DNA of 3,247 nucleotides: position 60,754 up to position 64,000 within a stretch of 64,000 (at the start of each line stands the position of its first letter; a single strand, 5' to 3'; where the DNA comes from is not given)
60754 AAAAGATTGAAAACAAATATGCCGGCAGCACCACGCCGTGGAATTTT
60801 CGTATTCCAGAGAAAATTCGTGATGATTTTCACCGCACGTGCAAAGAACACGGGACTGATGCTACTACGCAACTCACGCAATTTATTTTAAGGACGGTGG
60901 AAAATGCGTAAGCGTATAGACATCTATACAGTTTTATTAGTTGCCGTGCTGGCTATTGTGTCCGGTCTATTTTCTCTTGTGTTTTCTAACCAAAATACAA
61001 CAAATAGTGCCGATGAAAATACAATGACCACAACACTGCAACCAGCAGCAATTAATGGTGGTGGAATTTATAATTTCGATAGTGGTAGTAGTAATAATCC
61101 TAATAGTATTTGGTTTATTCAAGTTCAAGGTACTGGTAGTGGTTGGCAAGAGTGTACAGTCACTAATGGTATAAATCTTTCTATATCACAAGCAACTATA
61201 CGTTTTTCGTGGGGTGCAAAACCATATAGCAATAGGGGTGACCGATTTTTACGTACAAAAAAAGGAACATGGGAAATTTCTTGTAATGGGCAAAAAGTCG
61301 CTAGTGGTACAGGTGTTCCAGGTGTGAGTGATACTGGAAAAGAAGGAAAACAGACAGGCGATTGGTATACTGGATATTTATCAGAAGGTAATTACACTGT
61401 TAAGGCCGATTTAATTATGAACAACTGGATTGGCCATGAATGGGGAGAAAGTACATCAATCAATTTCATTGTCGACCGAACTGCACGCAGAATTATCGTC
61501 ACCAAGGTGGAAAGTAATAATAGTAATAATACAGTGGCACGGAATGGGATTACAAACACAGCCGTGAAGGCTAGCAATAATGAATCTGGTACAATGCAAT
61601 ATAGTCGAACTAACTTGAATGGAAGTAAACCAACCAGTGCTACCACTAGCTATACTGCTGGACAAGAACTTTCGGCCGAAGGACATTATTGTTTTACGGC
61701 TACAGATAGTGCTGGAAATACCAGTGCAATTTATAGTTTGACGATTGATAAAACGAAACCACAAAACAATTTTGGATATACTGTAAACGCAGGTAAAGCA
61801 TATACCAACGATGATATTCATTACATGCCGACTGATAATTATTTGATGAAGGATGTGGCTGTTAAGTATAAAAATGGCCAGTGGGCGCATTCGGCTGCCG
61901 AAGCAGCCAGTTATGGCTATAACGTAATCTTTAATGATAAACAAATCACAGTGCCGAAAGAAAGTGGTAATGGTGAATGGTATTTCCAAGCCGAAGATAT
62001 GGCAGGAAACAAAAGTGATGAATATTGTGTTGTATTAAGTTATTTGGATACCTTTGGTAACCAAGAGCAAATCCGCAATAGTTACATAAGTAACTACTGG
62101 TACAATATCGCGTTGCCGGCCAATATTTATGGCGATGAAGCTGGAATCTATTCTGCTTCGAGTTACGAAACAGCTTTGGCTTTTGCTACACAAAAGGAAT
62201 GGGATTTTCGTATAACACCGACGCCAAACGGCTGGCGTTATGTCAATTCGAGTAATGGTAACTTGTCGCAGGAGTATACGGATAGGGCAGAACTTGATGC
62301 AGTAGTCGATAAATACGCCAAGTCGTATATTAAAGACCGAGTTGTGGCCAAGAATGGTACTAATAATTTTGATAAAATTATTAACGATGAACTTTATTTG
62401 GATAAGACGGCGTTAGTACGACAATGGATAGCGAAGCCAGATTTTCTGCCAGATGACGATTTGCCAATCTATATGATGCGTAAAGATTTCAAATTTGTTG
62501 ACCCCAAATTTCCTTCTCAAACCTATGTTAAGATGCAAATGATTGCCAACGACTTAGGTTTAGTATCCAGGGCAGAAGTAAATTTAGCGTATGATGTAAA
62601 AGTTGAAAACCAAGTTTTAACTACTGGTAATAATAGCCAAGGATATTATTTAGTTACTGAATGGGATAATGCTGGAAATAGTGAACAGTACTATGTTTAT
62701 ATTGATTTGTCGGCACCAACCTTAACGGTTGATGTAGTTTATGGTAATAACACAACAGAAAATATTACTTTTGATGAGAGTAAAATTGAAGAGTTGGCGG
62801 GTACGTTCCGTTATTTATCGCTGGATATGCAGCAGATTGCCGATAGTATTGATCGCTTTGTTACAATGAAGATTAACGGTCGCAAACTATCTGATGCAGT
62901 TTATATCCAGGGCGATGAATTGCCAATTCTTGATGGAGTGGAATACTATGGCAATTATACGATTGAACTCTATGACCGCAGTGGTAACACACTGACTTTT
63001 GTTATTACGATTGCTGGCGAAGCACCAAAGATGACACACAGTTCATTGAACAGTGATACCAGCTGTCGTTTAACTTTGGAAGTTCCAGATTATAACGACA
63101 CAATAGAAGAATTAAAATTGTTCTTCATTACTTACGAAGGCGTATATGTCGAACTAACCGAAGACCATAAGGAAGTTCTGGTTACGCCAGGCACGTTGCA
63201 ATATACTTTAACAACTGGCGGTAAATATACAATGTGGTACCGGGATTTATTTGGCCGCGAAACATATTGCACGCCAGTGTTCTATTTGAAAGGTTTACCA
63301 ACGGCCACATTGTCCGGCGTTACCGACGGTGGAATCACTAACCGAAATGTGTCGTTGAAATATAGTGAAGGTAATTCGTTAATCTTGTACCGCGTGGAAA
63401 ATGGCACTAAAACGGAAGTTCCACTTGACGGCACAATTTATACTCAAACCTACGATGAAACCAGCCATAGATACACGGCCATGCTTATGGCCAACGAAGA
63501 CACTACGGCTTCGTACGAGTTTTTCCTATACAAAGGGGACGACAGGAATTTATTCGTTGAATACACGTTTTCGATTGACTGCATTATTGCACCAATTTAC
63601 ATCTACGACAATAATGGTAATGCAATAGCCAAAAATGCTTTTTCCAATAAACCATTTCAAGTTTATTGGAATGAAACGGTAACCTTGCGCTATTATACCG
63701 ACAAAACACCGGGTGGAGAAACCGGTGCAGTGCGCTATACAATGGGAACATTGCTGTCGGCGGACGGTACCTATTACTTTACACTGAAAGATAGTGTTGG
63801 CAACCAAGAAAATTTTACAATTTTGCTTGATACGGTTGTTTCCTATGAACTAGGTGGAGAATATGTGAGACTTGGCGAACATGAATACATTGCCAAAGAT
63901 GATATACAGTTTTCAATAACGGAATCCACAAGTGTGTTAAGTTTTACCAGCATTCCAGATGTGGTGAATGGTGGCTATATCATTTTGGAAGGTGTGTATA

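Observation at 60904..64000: A >1032-codon ORF missing from the supplied ORF track: a large repeat-module surface protein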

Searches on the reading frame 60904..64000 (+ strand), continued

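Call 21: search_protein_families(library=ncbifam, proteins=[P0001, P0019, L001:10364-10621:+, L001:10703-11347:+, L001:11378-12982:+, L001:12979-15648:+, L001:15683-16099:+], max_evalue=1)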
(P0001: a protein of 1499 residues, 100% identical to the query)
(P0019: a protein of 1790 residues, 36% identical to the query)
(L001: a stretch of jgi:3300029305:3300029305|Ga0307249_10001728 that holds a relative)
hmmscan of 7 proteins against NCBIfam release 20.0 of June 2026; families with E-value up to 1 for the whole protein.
P0001 (1499 aa): 2 families
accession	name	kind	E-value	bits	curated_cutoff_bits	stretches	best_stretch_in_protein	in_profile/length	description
NF047446.1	barrel_OmpL47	domain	0.00046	20.6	40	1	221-280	9-65/68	OmpL47-type beta-barrel domain-containing protein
NF051874.1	PVV_CTERM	equivalog_domain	0.66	9.8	27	0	1476-1495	14-33/38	PVV-CTERM domain-containing choice-of-anchor G protein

P0019 (1790 aa): 4 families
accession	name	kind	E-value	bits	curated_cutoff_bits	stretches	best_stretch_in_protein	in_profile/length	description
NF047446.1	barrel_OmpL47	domain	5.4e-09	36.4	40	1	436-498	6-65/68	OmpL47-type beta-barrel domain-containing protein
TIGR02167.2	Liste_lipo_26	repeat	0.014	15.1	30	0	189-200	2-13/26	PARCEL repeat-containing surface protein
TIGR04554.1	3TM_mycoplas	hypoth_equivalog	0.25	11.6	40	0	1761-1788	2-29/105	TIGR04554 family membrane protein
NF038244.1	pheromon_TrpTrp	equivalog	0.52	10.7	29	0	4-23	2-21/32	quorum-sensing system DWW-type pheromone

L001:10364-10621:+ (85 aa): 1 family
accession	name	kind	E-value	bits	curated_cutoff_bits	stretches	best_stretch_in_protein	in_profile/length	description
NF045849.1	ICE_MMCAP2_0565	equivalog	6.3e-06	25.8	40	1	2-78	3-79/80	Mbov_0395 family pilin-like conjugal transfer protein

L001:10703-11347:+ (214 aa): 5 families
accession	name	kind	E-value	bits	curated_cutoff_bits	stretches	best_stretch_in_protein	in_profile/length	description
NF053527.1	lipo_Cory_WKLS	subfamily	0.012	15.6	105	1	15-48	2-35/166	WKL family lipoprotein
NF058595.1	invert_tail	domain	0.038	14.3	37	1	8-45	51-90/113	lipo-invert putative C-terminal anchoring domain-containing protein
NF053532.1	lipo_SCO4651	subfamily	0.1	12.2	65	1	11-93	2-82/277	SCO4651 family lipoprotein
NF052551.1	EnvBioLpgNMYCTU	equivalog_domain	0.11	11.8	250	1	15-49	6-39/227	envelope biogenesis lipoprotein LpqN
NF045774.1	cytochro_C551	exception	0.13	12.3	118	1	15-47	5-37/110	cytochrome c551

L001:11378-12982:+ (534 aa): 5 families
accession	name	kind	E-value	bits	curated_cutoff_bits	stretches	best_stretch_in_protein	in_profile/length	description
NF045848.1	MMCAP2_0566_fam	domain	3.4e-39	135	90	2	246-403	156-318/322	MMCAP2_0566 family conjugal transfer protein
NF045889.1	ICE_Mbov_0396_TM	equivalog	8.2e-26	91.2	70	2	280-401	174-305/306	Mbov_0396 family ICE element transmembrane protein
NF045890.1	conj_pls20_p028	equivalog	4.5e-13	48.8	150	2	281-425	238-376/377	pLS20_p028 family conjugation system transmembrane protein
NF045860.1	glide_Gli521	exception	0.00028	17.1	2200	1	169-246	3968-4043/4534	gliding machinery surface structure protein Gli521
TIGR03098.1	ligase_PEP_1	hypoth_equivalog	0.096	11.1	592.35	1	323-375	42-94/517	acyl-CoA ligase (AMP-forming), exosortase A system-associated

L001:12979-15648:+ (889 aa): 14 families
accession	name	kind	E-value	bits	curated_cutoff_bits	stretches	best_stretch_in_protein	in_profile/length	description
NF045975.1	VirB4_plasma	equivalog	1.3e-172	575.7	590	1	6-873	4-893/894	Mbov_0397 family ICE element conjugal transfer ATPase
NF045971.1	conju_CD1110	equivalog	3.6e-50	171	325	1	103-854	6-728/752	VirB4-like conjugal transfer ATPase, CD1110 family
TIGR02746.1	TraC-F-type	equivalog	3.2e-28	98.1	567.05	1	486-823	421-717/800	type IV secretion system protein TraC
TIGR00929.1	VirB4_CagE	subfamily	1e-18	67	643.1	2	480-853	420-737/792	VirB4 family type IV secretion/conjugal transfer ATPase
NF010278.0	PRK13721.1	subfamily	5.9e-18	64.1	1177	1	454-812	435-758/874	type IV secretion system protein TraC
TIGR03783.1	Bac_Flav_CT_G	subfamily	1.2e-06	26.7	261.55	2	494-540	435-481/829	TraG family conjugative transposon ATPase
NF010447.0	PRK13873.1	equivalog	3.8e-06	25.1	1020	2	666-829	576-718/815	conjugal transfer protein TrbE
NF053655.1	CedD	equivalog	0.00016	20.5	600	2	500-544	224-268/527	DNA-translocating ATPase CedD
NF041427.1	TrsD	subfamily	0.00064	19.6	200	1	119-205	35-127/201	TrsD/TraD family conjugative transfer protein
TIGR00262.1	trpA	equivalog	0.0098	14.8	102.35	1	291-350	105-163/256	tryptophan synthase subunit alpha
TIGR02928.1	TIGR02928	subfamily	0.022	13.6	181.3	1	495-524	38-67/366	orc1/cdc6 family replication initiation protein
TIGR00455.1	apsK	equivalog_domain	0.032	13.9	138.7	1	493-545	14-66/184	adenylyl-sulfate kinase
NF003013.0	PRK03846.1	subfamily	0.067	12.8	163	1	497-545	28-76/202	adenylyl-sulfate kinase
NF047935.1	antiphage_GapS6a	subfamily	0.23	11.8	90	0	115-192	14-91/104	GapS6a family protein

L001:15683-16099:+ (138 aa): 0 families

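Call 24: find_homologous_proteins(query=A1, max_evalue=0.00001)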
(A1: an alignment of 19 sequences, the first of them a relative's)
Query A1 (19 sequences) (1499 aa, profile of the alignment): 23 proteins with E <= 0.00001 among 8000 candidates.
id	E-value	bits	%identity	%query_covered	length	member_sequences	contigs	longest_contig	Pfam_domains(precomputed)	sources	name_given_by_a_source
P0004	0.0e+0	2682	79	100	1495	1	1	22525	-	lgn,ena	-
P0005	0.0e+0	2681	78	100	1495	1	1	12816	-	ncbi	-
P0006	0.0e+0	2662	76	100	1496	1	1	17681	PF06832.19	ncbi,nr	ncbi:MAG: hypothetical protein NC133_04000 [Prevotella sp.]|nr:hypothetical protein [Prevotella sp.]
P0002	0.0e+0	2653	81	100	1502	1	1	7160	-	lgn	-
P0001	0.0e+0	2629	100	100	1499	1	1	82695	PF06832.19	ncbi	-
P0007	0.0e+0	2629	76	100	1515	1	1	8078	-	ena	-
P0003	0.0e+0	2624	78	100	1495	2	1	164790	PF06832.19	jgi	-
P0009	0.0e+0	2554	69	100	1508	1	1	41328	-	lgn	-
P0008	0.0e+0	2543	71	100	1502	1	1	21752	PF06832.19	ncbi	-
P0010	0.0e+0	2523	64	100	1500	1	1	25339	-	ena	-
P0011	0.0e+0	2511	62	100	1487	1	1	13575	-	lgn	-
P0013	0.0e+0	2497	60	100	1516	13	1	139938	-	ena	-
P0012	0.0e+0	2463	61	100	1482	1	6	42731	PF06832.19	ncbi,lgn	-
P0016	0.0e+0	2317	53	86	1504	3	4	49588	PF06832.19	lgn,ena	-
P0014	0.0e+0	2306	49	100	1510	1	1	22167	-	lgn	-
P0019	0.0e+0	1653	32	76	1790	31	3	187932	PF13306.13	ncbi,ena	-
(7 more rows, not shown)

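Call 39: predict_structure(alignment_id=A2)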
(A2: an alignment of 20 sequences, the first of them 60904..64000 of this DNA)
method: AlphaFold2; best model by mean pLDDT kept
length: 1032 residues; sequences in the alignment: 20
mean_pLDDT: 77.1   pTM: 0.46
mean pLDDT of the five models: 77.1, 75.9, 75.6, 71.6, 64.2
residues with pLDDT >= 90: 160; 70-90: 630; 50-70: 143; < 50: 99
segments of 3 or more residues with pLDDT < 50: 1-47, 142-147, 480-508, 1009-1012, 1029-1032
pLDDT, mean of each block of 10 residues (from residue 1): 31 42 26 28 46 85 75 84 82 87 68 55 86 73 48 82 87 67 84 83 72 87 81 89 87 86 88 86 89 80 91 88 92 91 91 88 91 90 84 60 60 60 75 80 81 79 87 71 34 35 48 78 84 84 90 87 88 79 91 89 88 88 86 79 80 77 69 76 88 82 87 84 86 88 85 89 89 89 87 81 84 88 87 82 85 87 86 84 84 83 86 84 73 59 75 81 79 73 67 67 55 55 60 49
secondary structure, 60 per line:
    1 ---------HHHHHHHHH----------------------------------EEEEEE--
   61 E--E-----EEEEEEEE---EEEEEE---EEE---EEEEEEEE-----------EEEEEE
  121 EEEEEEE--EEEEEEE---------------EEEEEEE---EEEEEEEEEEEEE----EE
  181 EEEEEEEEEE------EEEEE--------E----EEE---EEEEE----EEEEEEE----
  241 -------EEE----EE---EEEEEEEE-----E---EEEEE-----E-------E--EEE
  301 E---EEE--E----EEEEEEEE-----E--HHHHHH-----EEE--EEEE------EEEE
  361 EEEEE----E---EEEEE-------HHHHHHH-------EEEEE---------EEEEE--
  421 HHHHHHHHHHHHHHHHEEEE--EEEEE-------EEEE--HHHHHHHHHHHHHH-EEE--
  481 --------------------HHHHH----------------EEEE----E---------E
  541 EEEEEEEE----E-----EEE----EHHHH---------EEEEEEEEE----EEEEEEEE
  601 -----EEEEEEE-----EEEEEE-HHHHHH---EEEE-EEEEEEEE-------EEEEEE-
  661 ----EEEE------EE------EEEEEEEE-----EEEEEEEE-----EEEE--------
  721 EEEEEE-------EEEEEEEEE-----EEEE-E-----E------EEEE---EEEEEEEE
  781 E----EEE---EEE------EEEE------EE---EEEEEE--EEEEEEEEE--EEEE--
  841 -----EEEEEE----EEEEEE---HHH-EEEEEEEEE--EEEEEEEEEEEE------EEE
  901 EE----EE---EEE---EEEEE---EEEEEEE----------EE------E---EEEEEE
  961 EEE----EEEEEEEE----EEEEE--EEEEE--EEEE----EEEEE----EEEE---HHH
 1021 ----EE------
elements in order (helices of 4 or more, strands of 3 or more residues): H10-18 E53-58 E70-77 E81-86 E90-92 E96-103 E115-127 E130-136 E152-158 E162-174 E179-190 E197-201 E215-217 E221-225 E230-236 E248-250 E260-267 E277-281 E298-301 E305-307 E315-322 H331-336 E342-344 E347-350 E357-365 E374-378 H386-392 E400-404 E414-418 H421-436 E437-440 E443-447 E455-458 H461-474 E476-478 H501-505 E522-525 E540-548 E559-561 H567-570 E580-588 E593-600 E606-612 E618-623 H625-630 E634-637 E639-646 E654-659 E665-668 E683-690 E696-703 E709-712 E721-726 E734-742 E748-751 E766-769 E773-781 E786-788 E792-794 E801-804 E816-821 E824-832 E835-838 E846-851 E856-861 E869-877 E880-891 E898-902 E912-914 E918-922 E926-932 E955-963 E968-975 E980-984 E987-991 E994-997 E1002-1006 E1011-1014

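Call 42: fold_search(model_id=the predicted structure, library=pdb)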
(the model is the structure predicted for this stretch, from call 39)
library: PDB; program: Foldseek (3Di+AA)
matches with E <= 10: 1770; with E <= 0.001: 219
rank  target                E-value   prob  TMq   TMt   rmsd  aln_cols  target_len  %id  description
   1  9fly_A                8.6e-16  1.00  0.13  0.15  69.4      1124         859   10  CryoEM structure of the base (4151-5009) in the grappling hook protein A (GhpA) in the bacterium Aureispira sp. CCB-QB (released 2024-10-16)
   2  9ba4_A                5.5e-14  1.00  0.12  0.13  46.1      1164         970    9  Full-length cross-linked Contactin 2 (CNTN2) (released 2024-07-17)
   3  8k53_A                2.8e-13  1.00  0.11  0.13  44.1       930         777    8  Structure of the Dimeric Human CNTN2 Ig 1-6-FNIII 1-2 Domain in an Asymmetric State (released 2023-12-06)
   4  9hcj_10               1.1e-12  1.00  0.13  0.09  46.3      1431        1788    8  D. discoideum nuclear pore complex (released 2024-12-25)
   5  3dmk_A                5.4e-12  1.00  0.12  0.16  54.7      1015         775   10  Crystal structure of Down Syndrome Cell Adhesion Molecule (DSCAM) isoform 1.30.30, N-terminal eight Ig domains (released 2008-10-07)
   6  9ijj_h                2.5e-11  1.00  0.11  0.08  63.6      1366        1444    8  In situ structure of the central apparatus in mouse sperm axoneme. (released 2025-06-04)
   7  3b43                  2.6e-11  1.00  0.13  0.19  28.2       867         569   10  I-band fragment I65-I70 from titin (released 2008-01-22)
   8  5oj2_B                6.4e-11  1.00  0.12  0.17  63.3       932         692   12  Crystal structure of the chicken MDGA1 ectodomain (released 2017-08-23)
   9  9ijj_4I               1.0e-10  1.00  0.12  0.06  44.9      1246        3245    7  In situ structure of the central apparatus in mouse sperm axoneme. (released 2025-06-04)
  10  5oj2_A                1.1e-10  1.00  0.13  0.17  62.0       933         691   11  Crystal structure of the chicken MDGA1 ectodomain (released 2017-08-23)
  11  9flw_A                1.4e-10  1.00  0.12  0.19  27.0       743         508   10  CryoEM structure of the fragment-6 (3571-4078) in the grappling hook protein A (GhpA) in the bacterium Aureispira sp.  (released 2024-10-16)
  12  9b4h_A                1.7e-10  1.00  0.17  0.12  21.9      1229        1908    9  Chlamydomonas reinhardtii mastigoneme filament (released 2024-04-10)
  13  6vjb                  1.2e-09  1.00  0.11  0.09  59.4      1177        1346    9  Crystal structure of a catalytically inactive CXC Chemokine-degrading protease SpyCEP from Streptococcus pyogenes (released 2020-04-15)
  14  1e07                  2.0e-09  1.00  0.17  0.23  40.2       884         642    8  Model of human carcinoembryonic antigen by homology modelling and curve-fitting to experimental solution scattering data (released 2000-07-04)
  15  7edd                  2.6e-09  1.00  0.12  0.10  60.0      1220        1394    9  Crystal structure of a serine protease from Streptococcus pyogenes (released 2021-05-12)
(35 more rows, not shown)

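Call 48: search_protein_families(library=pfam, proteins=[L012:1955-15580:+, L008:7319-15847:+, L015:9215-14266:+], max_evalue=0.001)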
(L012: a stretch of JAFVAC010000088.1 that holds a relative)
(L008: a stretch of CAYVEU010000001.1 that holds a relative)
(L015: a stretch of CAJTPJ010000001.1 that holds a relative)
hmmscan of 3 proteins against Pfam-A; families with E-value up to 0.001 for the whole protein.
L012:1955-15580:+ (4541 aa): 4 families
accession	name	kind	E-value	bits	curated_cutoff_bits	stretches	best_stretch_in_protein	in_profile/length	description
PF19077.6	Big_13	-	6.2e-100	328.9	27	7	1436-1509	24-102/102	Bacterial Ig-like domain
PF06832.18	BiPBP_C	-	3.3e-51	171.6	26.8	0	2073-2112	47-90/90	Penicillin-Binding Protein C-terminus Family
PF21226.3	MalQ_N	-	3.3e-23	82.3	24.1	0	1080-1144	26-89/91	MalQ N-terminal beta sandwich domain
PF06486.16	DUF1093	-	2.7e-08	34.8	26.3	0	411-451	29-64/81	Protein of unknown function (DUF1093)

L008:7319-15847:+ (2842 aa): 0 families

L015:9215-14266:+ (1683 aa): 1 family
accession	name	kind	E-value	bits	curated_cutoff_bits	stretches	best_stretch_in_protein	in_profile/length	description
PF13306.12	LRR_5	-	2.9e-34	118.1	27.7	1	81-205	2-126/127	BspA type Leucine rich repeat region (6 copies)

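Call 59: list_cluster_members(proteins=[P0001, P0005, P0008, P0012, P0019])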
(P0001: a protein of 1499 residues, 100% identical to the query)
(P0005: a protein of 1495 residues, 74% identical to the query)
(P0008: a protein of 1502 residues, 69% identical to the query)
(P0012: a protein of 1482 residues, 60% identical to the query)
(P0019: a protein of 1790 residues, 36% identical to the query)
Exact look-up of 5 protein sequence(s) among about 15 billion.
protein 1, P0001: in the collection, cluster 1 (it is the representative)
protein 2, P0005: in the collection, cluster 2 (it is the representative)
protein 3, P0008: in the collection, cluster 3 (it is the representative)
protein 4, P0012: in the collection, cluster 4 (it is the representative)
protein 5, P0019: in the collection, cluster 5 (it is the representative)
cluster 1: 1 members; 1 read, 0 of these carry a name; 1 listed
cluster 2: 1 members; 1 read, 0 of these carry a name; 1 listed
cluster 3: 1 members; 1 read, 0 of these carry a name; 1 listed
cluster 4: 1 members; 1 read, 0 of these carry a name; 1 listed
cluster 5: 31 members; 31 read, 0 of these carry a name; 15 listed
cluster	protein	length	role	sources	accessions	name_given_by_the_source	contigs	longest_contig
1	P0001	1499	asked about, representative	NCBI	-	-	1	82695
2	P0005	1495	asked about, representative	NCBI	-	-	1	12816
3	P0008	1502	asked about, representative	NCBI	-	-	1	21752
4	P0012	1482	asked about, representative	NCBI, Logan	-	-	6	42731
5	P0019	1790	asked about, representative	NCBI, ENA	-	-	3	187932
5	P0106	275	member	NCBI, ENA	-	-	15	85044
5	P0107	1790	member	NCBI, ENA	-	-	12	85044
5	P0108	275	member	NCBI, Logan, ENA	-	-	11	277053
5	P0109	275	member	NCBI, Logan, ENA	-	-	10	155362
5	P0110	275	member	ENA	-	-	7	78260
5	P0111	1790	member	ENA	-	-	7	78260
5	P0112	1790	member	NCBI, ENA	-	-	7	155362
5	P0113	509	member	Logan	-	-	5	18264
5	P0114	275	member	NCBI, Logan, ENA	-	-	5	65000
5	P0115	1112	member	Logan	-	-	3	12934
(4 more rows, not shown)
